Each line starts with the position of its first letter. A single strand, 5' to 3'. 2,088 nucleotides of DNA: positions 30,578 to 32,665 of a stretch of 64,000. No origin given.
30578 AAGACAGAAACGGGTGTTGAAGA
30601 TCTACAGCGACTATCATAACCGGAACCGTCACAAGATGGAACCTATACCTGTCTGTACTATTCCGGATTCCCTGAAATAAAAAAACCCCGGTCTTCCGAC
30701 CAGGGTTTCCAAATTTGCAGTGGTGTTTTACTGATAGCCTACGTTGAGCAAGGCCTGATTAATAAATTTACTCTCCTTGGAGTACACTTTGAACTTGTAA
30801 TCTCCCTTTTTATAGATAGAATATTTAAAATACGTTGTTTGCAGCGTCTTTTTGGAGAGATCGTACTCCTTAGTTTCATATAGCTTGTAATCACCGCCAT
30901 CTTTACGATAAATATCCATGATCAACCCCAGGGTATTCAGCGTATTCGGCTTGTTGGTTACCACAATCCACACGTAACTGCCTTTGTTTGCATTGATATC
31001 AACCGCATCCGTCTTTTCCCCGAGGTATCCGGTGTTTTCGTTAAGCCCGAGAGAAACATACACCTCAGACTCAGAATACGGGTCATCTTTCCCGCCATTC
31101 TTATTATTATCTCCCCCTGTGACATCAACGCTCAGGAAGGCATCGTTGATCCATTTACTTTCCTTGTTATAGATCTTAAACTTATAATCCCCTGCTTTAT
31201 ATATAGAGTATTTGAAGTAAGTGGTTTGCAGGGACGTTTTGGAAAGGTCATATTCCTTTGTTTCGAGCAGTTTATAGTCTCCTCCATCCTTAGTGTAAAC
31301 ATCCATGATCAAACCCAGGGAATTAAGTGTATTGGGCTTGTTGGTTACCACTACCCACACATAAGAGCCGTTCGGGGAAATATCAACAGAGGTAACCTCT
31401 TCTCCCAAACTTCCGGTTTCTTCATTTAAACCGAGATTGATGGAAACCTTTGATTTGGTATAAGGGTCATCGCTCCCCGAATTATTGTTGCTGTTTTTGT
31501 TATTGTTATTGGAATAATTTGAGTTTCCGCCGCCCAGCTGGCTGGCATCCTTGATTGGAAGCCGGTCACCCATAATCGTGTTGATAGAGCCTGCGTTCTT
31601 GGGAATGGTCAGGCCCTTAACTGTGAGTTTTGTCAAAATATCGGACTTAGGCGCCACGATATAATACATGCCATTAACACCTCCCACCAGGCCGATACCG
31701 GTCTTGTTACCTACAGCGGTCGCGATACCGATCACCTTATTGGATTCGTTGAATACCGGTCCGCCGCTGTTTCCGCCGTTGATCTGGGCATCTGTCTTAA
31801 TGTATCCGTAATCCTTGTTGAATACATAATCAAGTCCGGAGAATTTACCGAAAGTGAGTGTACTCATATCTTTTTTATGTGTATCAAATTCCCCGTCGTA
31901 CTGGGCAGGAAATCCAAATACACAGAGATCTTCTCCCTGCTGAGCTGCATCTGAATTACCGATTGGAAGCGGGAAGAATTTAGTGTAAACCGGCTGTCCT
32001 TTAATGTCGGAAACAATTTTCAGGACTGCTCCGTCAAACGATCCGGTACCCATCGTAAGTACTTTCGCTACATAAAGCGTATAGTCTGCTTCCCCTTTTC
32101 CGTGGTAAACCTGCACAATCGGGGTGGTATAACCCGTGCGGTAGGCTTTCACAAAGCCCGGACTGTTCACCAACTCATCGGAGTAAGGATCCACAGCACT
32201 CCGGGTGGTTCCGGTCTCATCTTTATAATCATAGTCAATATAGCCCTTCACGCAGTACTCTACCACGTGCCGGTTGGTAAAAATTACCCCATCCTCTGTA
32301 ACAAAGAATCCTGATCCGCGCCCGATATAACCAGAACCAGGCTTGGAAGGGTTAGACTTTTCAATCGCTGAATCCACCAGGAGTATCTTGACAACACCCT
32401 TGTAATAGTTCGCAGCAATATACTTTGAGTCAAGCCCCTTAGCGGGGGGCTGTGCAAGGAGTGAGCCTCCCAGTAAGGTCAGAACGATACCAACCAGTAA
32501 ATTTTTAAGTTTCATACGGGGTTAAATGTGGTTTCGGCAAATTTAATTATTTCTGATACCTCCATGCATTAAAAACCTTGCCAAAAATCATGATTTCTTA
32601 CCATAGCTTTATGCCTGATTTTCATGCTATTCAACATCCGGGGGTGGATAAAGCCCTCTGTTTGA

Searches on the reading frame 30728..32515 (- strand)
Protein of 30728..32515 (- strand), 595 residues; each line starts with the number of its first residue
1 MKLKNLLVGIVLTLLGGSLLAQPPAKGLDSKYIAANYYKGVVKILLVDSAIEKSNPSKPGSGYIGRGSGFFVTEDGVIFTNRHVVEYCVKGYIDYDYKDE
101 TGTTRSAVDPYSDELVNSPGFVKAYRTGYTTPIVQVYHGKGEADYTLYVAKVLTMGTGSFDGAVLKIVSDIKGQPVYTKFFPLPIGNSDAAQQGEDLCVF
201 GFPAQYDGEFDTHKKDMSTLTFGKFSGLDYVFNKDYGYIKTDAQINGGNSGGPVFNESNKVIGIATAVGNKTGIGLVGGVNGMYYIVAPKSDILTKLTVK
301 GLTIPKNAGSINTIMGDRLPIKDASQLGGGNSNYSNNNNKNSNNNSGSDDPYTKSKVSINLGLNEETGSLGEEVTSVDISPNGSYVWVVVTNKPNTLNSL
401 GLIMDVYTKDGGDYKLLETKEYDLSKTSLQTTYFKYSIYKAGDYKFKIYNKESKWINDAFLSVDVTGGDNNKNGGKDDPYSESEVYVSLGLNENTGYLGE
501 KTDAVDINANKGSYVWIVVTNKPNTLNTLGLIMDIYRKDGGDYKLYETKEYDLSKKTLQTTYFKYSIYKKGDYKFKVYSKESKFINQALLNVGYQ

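Call 55: search_protein_families(library=pfam, proteins=[window:30728-32515:-], max_evalue=0.001)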
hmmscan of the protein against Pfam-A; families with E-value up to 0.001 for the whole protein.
window:30728-32515:- (595 aa): 3 families
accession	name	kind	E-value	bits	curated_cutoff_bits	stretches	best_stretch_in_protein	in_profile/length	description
PF13365.12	Trypsin_2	-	6.3e-23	82.5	27.6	1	67-264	1-144/144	Trypsin-like peptidase domain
PF00089.32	Trypsin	-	4.2e-09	37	20.6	1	69-274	29-204/220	Trypsin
PF10459.15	Peptidase_S46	-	4.2e-06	26.2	22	0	241-265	626-650/698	Peptidase S46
